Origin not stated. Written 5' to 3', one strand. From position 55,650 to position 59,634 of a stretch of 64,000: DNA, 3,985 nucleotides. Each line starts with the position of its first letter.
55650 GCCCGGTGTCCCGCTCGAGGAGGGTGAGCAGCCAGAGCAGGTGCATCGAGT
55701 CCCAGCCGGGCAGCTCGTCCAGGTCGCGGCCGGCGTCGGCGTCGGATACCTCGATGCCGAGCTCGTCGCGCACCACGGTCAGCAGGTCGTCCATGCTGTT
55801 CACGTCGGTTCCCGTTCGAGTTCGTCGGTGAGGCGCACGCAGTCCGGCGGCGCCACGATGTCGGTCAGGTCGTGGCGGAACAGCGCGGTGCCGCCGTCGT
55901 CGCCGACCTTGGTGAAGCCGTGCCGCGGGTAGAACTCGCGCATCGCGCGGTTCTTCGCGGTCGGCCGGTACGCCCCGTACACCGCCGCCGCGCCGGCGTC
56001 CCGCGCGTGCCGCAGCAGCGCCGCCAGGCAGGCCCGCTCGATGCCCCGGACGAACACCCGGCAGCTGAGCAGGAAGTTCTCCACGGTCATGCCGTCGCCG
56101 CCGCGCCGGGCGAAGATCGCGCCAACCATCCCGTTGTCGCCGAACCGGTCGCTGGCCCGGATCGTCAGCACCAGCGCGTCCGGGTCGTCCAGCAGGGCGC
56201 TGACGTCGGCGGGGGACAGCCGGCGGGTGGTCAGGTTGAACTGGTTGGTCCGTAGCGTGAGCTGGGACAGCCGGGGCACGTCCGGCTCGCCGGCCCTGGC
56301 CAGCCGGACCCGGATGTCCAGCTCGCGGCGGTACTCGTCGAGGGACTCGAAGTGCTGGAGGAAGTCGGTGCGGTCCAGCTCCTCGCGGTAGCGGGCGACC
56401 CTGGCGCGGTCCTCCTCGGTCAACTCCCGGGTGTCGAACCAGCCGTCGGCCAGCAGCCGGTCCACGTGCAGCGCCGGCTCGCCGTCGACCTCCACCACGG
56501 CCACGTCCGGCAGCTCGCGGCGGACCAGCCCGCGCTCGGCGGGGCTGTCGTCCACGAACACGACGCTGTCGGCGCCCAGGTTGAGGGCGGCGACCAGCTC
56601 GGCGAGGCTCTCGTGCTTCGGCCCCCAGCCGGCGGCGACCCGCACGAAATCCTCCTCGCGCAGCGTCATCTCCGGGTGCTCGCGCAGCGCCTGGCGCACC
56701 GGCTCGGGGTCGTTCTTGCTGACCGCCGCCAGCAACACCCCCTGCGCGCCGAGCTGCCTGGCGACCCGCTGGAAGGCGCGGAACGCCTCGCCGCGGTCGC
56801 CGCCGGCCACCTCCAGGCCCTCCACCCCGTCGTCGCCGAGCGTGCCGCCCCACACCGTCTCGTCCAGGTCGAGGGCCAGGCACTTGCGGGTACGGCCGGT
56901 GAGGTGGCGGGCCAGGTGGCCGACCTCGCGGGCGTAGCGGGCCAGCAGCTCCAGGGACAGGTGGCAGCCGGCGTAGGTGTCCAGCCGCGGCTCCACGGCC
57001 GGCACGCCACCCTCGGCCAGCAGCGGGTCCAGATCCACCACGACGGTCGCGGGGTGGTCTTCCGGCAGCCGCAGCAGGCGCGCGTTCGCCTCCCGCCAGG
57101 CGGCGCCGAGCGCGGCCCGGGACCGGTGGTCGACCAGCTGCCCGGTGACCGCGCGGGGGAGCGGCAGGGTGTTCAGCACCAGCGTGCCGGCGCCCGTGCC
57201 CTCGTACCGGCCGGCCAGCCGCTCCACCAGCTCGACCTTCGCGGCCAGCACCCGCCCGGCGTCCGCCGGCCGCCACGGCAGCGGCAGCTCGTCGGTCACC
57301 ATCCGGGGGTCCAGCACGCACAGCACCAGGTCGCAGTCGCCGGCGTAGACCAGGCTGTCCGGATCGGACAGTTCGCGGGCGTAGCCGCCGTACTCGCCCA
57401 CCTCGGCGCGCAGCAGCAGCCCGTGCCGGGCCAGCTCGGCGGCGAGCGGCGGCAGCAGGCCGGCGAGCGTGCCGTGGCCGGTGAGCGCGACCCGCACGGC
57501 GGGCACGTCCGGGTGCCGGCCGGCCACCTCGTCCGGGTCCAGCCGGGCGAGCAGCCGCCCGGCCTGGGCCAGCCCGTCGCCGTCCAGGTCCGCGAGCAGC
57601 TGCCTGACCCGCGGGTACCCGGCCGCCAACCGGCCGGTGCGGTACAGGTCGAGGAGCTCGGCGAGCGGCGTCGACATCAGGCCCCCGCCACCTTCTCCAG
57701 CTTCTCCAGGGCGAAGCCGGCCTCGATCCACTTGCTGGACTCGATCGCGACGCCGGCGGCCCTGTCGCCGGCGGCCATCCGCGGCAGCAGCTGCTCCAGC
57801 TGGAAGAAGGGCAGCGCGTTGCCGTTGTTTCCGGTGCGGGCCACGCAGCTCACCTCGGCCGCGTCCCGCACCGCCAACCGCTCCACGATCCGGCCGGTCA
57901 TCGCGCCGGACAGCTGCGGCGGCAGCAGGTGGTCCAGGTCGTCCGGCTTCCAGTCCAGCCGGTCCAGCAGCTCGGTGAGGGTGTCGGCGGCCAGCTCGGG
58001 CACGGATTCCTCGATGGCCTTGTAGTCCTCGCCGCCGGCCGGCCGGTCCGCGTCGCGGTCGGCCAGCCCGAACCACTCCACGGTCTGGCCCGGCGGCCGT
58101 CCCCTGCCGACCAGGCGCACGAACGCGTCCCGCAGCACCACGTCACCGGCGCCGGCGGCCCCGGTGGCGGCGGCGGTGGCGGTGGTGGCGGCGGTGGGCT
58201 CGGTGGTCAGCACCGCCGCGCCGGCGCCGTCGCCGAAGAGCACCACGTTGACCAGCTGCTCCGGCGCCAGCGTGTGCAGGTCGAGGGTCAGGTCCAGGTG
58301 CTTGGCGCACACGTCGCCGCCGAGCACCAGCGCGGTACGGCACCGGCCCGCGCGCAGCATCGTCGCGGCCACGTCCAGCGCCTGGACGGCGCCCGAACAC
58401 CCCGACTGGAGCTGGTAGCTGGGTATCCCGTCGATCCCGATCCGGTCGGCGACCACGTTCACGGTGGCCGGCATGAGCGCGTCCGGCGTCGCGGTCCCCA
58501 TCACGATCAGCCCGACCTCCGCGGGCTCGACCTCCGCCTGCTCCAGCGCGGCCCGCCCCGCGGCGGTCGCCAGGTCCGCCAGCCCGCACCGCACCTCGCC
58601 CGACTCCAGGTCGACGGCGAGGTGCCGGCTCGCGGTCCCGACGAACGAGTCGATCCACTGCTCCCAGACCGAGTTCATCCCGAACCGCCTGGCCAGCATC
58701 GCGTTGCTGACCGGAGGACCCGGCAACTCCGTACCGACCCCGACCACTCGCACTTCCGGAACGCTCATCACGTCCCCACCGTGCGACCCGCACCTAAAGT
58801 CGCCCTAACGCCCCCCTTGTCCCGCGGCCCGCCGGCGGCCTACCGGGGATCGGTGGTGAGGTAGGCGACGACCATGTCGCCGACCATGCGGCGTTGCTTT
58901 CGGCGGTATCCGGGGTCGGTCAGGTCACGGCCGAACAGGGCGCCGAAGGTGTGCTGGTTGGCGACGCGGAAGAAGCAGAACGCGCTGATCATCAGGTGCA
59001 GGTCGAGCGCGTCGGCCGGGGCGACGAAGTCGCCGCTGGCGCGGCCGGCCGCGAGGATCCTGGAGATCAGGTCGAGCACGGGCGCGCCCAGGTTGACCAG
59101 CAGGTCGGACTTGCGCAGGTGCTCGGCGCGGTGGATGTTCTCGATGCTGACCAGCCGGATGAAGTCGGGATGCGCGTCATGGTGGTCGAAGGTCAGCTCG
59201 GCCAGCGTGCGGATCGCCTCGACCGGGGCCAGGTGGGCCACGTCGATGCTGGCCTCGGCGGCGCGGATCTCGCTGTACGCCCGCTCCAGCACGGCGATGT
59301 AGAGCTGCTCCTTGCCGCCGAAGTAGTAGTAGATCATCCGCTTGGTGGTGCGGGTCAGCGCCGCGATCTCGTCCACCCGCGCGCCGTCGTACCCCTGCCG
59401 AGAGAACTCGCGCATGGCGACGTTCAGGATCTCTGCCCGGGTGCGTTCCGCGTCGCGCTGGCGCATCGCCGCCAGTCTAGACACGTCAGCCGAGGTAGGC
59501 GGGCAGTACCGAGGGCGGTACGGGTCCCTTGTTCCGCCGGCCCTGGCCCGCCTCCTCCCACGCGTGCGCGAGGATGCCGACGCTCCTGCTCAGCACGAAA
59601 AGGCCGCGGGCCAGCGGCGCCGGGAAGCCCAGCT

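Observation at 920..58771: One co-directional, translationally coupled tetronate + modular PKS gene string (~58 kb, 13 genes)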

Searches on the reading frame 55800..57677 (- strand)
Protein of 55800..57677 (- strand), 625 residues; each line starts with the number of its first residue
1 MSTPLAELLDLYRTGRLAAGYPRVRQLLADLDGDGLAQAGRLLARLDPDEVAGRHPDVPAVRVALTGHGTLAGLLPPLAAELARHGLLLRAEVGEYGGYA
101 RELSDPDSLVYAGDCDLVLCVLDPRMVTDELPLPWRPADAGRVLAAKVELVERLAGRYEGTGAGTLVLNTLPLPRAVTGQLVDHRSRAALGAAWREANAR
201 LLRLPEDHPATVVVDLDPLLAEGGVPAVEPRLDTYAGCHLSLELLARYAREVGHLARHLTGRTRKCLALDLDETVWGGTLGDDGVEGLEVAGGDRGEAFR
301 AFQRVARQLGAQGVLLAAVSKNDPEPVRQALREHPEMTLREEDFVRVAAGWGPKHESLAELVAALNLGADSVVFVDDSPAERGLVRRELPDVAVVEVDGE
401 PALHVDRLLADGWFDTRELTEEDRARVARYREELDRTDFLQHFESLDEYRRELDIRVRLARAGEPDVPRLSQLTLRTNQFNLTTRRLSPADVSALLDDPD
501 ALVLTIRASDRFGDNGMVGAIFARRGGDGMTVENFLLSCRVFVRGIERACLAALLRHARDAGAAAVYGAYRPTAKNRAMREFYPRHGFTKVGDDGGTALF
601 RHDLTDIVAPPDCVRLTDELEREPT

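Call 5: search_protein_families(library=pfam, proteins=[window:55800-57677:-], max_evalue=0.01)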
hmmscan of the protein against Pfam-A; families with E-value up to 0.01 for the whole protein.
window:55800-57677:- (625 aa): 0 families

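Call 27: find_related_loci(query=window:55800-57677:-, collection=genome_contigs, flank=10000)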
Query window:55800-57677:- (625 aa) in genome_contigs; peptide patterns used: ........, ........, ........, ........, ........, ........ (x = any residue, [..] = any of these).
129 stretches matched a pattern; 35 encode a relative of the query (tblastn E <= 1e-3); 35 distinct loci.
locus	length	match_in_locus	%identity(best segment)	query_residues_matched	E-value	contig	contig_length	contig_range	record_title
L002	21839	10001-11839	67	8-621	0e+0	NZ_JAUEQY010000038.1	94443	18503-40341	Actinomadura sp. DC4 NODE_38_length_94443_cov_76.787904, whole genome shotgun sequence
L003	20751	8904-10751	65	4-620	0e+0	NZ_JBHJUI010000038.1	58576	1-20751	Kitasatospora sp. NPDC056184 NPDC056184_T7_C6.ctg-0038, whole genome shotgun sequence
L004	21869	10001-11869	65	1-624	0e+0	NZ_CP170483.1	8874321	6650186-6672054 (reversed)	Kitasatospora purpeofusca strain ZZ-48 chromosome, complete genome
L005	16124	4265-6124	61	4-621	0e+0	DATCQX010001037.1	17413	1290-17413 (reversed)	MAG TPA_asm: Streptomyces sp. isolate SMAG_U7264 k141_85050, whole genome shotgun sequence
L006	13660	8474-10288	65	11-616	0e+0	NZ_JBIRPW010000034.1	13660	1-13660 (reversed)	Streptomyces sp. NPDC021224 NPDC021224_162_C8.ctg-0034, whole genome shotgun sequence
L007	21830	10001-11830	63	5-616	0e+0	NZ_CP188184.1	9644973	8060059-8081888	Streptomyces canus strain NA07887 chromosome, complete genome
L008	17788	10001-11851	62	5-621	0e+0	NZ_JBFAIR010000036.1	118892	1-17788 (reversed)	Streptomyces sp. NPDC050619 NPDC050619_298_E2.ctg-0036, whole genome shotgun sequence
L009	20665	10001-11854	60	8-624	0e+0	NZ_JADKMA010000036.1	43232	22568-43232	Streptomyces oryzae strain S16-07 NODE_36_length_43232_cov_45.153532, whole genome shotgun sequence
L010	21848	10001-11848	59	8-624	0e+0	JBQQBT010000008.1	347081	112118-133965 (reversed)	Streptomyces sp. 8N114 contig_8, whole genome shotgun sequence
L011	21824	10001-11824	61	8-616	0e+0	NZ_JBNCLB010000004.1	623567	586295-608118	Micromonospora sp. DT233 NODE_4_length_623567_cov_30.805280, whole genome shotgun sequence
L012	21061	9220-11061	61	3-617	0e+0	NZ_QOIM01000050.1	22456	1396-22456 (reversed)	Streptomyces reniochalinae strain LHW50302 NODE_34_length_22456_cov_18.4611_ID_67, whole genome shotgun sequence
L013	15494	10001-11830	60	5-616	0e+0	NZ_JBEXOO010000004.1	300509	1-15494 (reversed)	Streptomyces sp. NPDC006617 NPDC006617_3_G2.ctg-0004, whole genome shotgun sequence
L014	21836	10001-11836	60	5-617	0e+0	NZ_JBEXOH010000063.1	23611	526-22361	Streptomyces sp. NPDC006645 NPDC006645_295_E8.ctg-0063, whole genome shotgun sequence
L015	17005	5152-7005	60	2-620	0e+0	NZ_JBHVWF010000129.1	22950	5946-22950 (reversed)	Streptomyces sp. NPDC058221 NPDC058221_T37_C4.ctg-0129, whole genome shotgun sequence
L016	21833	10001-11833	60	4-617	0e+0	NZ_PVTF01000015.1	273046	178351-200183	Umezawaea tangerina strain DSM 44720 Ga0180964_115, whole genome shotgun sequence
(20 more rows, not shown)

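Call 49: search_protein_families(library=ncbifam, proteins=[window:55800-57677:-], max_evalue=0.001)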
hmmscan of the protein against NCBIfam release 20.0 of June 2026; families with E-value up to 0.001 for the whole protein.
window:55800-57677:- (625 aa): 2 families
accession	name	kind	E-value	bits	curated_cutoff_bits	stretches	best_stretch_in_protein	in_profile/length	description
TIGR01686.1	FkbH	subfamily_domain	1e-89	300.9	146.65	1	263-589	2-320/323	FkbH domain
TIGR01681.1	HAD-SF-IIIC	subfamily_domain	3.5e-15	57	35.75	1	265-386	1-129/132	HAD-IIIC family phosphatase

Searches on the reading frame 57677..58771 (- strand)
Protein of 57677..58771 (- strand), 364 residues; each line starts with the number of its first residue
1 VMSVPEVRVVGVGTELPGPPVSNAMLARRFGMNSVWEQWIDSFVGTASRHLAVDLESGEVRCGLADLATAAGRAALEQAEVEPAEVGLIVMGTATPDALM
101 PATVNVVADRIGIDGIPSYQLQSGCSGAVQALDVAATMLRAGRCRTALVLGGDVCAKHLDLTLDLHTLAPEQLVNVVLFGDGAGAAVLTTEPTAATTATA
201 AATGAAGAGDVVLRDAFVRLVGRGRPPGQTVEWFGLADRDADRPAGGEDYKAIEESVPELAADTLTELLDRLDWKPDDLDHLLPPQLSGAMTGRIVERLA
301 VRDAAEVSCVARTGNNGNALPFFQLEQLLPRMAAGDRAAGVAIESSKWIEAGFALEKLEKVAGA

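Call 5: search_protein_families(library=pfam, proteins=[window:57677-58771:-], max_evalue=0.01)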
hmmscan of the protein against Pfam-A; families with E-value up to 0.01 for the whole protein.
window:57677-58771:- (364 aa): 6 families
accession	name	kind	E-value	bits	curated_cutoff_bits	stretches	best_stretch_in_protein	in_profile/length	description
PF08545.16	ACP_syn_III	-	5e-14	52.4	24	1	121-195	3-68/80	3-Oxoacyl-[acyl-carrier-protein (ACP)] synthase III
PF00108.29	Thiolase_N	-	1.6e-09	38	26.4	1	64-152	23-112/260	Thiolase, N-terminal domain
PF08392.18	FAE1_CUT1_RppA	-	3.8e-07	30.1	27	1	75-198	94-213/290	FAE1/Type III polyketide synthase-like protein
PF08541.16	ACP_syn_III_C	-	4.5e-05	24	26.6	1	269-342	1-76/90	3-Oxoacyl-[acyl-carrier-protein (ACP)] synthase III C terminal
PF00109.32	ketoacyl-synt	-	0.00034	20.8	20.8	1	102-159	152-208/252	Beta-ketoacyl synthase, N-terminal domain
PF00195.25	Chal_sti_synt_N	-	0.003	17.5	27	1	66-192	101-225/225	Chalcone and stilbene synthases, N-terminal domain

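Call 49: search_protein_families(library=ncbifam, proteins=[window:57677-58771:-], max_evalue=0.001)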
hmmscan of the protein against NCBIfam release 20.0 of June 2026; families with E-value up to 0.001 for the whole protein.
window:57677-58771:- (364 aa): 26 families (the best 25 are shown)
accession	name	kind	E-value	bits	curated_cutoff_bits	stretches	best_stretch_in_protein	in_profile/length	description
NF006829.0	PRK09352.1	subfamily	1.2e-38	132.9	249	1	6-319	4-282/322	beta-ketoacyl-ACP synthase 3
TIGR00747.1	fabH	subfamily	4.5e-33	114.7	292.1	1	7-319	3-283/322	beta-ketoacyl-ACP synthase III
NF004623.0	PRK05963.1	equivalog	3.4e-27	95.6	437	1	4-319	3-289/328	beta-ketoacyl-ACP synthase III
NF006720.0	PRK09258.1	equivalog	1.7e-20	73.6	285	1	64-341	61-323/338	3-oxoacyl-ACP synthase III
NF005541.0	PRK07204.1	equivalog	2.9e-19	69.6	402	1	6-316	4-287/329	beta-ketoacyl-ACP synthase III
NF005293.2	PRK06816.1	subfamily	4.6e-13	49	450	1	15-159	9-156/378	StlD/DarB family beta-ketosynthase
NF005703.0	PRK07515.1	equivalog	5e-13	48.7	304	1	62-192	94-214/373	beta-ketoacyl-ACP synthase III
NF003274.0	PRK04262.1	equivalog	1.9e-11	43.6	244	1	66-155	53-143/347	hydroxymethylglutaryl-CoA synthase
NF006030.0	PRK08170.1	equivalog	1.4e-10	40.5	593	1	65-154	35-123/434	acetyl-CoA C-acetyltransferase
NF005308.0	PRK06840.1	equivalog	1.6e-10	40.6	315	1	6-196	4-180/339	3-oxoacyl-ACP synthase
NF053539.1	resorcinol_DarB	exception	1e-07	31.4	550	1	45-158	45-156/377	dialkylresorcinol biosynthesis protein DarB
NF004715.0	PRK06059.1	equivalog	3.6e-07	29.5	424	1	65-157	24-117/399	lipid-transfer protein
TIGR01930.1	AcCoA-C-Actrans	subfamily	8e-07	28.3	240.55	1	65-152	22-110/385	acetyl-CoA C-acyltransferase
NF004720.0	PRK06064.1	subfamily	1.1e-06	27.7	420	1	62-151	20-111/389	thiolase domain-containing protein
NF009519.0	PRK12880.1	equivalog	1.3e-06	28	436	1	62-188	58-175/353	beta-ketoacyl-ACP synthase III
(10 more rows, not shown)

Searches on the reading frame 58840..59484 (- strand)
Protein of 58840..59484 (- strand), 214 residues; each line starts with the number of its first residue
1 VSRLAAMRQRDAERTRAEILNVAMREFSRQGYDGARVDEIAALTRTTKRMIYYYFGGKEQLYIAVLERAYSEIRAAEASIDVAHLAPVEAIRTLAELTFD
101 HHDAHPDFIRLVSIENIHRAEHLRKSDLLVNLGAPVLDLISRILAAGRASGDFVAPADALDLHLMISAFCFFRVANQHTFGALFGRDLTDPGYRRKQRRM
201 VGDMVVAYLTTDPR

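Call 19: search_protein_families(library=pfam, proteins=[window:58840-59484:-], max_evalue=0.001)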
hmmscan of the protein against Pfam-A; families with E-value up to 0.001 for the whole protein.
window:58840-59484:- (214 aa): 2 families
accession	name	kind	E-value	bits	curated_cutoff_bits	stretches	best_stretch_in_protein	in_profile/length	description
PF17938.6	TetR_C_29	-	2.3e-45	154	26.2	1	87-205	1-119/119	Tetracyclin repressor-like, C-terminal domain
PF00440.29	TetR_N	-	1e-13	51.2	24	1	19-65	1-47/47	Bacterial regulatory proteins, tetR family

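Call 49: search_protein_families(library=ncbifam, proteins=[window:58840-59484:-], max_evalue=0.001)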
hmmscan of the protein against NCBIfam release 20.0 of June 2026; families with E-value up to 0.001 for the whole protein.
window:58840-59484:- (214 aa): 17 families
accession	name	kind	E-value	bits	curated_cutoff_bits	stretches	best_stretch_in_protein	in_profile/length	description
TIGR03613.1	RutR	equivalog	6.8e-21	75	368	1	8-206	2-196/202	pyrimidine utilization regulatory protein R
NF011584.0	PRK15008.1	equivalog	3.8e-16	59.6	230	1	8-192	12-192/212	HTH-type transcriptional regulator RutR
NF041196.1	ScbR_bind_reg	equivalog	2.5e-12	47.4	150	1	9-91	1-83/191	ScbR family autoregulator-binding transcription factor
NF007949.0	PRK10668.1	equivalog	1.8e-10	40.7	271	1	8-79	5-76/216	multidrug efflux transporter transcriptional repressor AcrR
NF053878.1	FATransRegFadRBac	equivalog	4.2e-09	36.4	200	1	18-159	7-146/190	fatty acid metabolism transcriptional regulator FadR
NF053731.1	TransRegFasRMycb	equivalog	1.7e-08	34.5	330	1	14-72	11-69/199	HTH-type transcriptional activator FasR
TIGR03384.1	betaine_BetI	equivalog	7.8e-08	32.2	201.3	1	15-107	9-101/189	choline-binding transcriptional repressor BetI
TIGR03968.1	mycofact_TetR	equivalog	1.8e-07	31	224.9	1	10-104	5-97/190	mycofactocin system transcriptional regulator MftR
NF051852.1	efflux_TF_MtrR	exception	5.5e-07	29.6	280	1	10-76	6-72/205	multidrug efflux system transcriptional repressor MtrR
NF037937.1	septum_RefZ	equivalog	7.6e-07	29.2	180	1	17-111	2-98/195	forespore capture DNA-binding protein RefZ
NF050111.1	TransRegSACE7040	equivalog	9.9e-07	28.8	250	1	16-113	3-100/186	SACE_7040 family transcriptional regulator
NF001978.0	PRK00767.1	equivalog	1.6e-06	28.1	118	1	16-107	11-103/197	transcriptional regulator BetI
NF007430.0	PRK09975.1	equivalog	4.1e-06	26.1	274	1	8-68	5-65/220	acrEF/envCD operon transcriptional regulator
NF051457.1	acryl_TF_AcuR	equivalog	8.5e-06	25.2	247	1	8-73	11-75/204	acrylate utilization transcriptional regulator AcuR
NF053516.1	TranRepPrsAVib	equivalog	5e-05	23.2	300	1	13-72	5-64/208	TetR family transcriptional repressor PsrA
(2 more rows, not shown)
